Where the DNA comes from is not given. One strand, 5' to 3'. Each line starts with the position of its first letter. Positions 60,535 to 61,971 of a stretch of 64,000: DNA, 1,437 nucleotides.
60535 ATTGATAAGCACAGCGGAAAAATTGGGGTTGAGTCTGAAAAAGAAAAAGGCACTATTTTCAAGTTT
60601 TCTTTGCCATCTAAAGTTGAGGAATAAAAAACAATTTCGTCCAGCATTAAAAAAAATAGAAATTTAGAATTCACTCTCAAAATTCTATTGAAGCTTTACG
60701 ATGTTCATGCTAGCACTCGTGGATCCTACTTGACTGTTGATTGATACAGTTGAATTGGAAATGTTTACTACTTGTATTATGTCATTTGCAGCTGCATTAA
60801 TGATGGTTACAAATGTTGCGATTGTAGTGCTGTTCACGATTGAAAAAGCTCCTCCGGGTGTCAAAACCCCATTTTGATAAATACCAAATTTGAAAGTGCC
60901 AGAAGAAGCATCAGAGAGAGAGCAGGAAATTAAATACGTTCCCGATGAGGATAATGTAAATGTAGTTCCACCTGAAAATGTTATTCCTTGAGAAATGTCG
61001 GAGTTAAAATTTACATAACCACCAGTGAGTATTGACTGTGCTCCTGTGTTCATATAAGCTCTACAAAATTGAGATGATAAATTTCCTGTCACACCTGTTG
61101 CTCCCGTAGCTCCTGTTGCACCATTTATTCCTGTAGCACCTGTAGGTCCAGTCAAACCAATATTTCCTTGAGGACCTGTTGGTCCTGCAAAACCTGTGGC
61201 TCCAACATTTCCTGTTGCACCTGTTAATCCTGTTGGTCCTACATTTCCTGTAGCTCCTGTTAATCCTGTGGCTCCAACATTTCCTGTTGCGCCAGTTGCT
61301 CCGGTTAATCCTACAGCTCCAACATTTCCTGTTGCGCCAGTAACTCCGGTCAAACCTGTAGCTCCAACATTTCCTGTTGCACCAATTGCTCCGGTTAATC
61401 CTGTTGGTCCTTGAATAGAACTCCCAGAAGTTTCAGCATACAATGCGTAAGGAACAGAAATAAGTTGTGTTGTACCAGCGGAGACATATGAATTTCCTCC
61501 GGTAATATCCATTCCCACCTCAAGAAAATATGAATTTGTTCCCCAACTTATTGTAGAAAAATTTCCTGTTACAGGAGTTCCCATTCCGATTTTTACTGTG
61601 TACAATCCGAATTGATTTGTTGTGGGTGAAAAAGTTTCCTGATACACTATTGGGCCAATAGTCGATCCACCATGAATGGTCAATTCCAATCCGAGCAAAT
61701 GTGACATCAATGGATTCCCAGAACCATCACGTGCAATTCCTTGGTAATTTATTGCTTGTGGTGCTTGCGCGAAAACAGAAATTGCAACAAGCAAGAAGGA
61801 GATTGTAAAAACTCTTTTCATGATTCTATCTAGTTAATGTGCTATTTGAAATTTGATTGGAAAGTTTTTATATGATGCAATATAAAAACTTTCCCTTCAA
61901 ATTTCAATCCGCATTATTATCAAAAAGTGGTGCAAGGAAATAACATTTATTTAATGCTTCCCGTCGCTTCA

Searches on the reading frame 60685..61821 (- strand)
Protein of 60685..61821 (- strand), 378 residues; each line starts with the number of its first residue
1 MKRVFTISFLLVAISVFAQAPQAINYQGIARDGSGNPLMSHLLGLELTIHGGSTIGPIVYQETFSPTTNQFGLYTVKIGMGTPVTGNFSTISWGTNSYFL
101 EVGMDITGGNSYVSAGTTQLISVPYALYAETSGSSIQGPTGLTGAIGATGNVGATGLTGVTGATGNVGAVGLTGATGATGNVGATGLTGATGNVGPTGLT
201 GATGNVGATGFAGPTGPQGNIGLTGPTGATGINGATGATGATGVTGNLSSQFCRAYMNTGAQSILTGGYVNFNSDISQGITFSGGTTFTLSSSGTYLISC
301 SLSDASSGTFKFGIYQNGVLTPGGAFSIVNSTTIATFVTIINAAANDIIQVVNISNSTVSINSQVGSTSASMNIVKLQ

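Call 10: search_protein_families(library=pfam, proteins=[window:60685-61821:-], max_evalue=0.0001)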
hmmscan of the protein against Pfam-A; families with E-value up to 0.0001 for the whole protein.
window:60685-61821:- (378 aa): 2 families
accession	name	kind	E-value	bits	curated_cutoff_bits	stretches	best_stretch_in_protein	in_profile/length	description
PF01391.23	Collagen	-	1.8e-17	63.2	27.2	2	138-196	1-59/60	Collagen triple helix repeat (20 copies)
PF18573.7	BclA_C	-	3.4e-09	37.1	38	1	257-378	4-128/128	BclA C-terminal domain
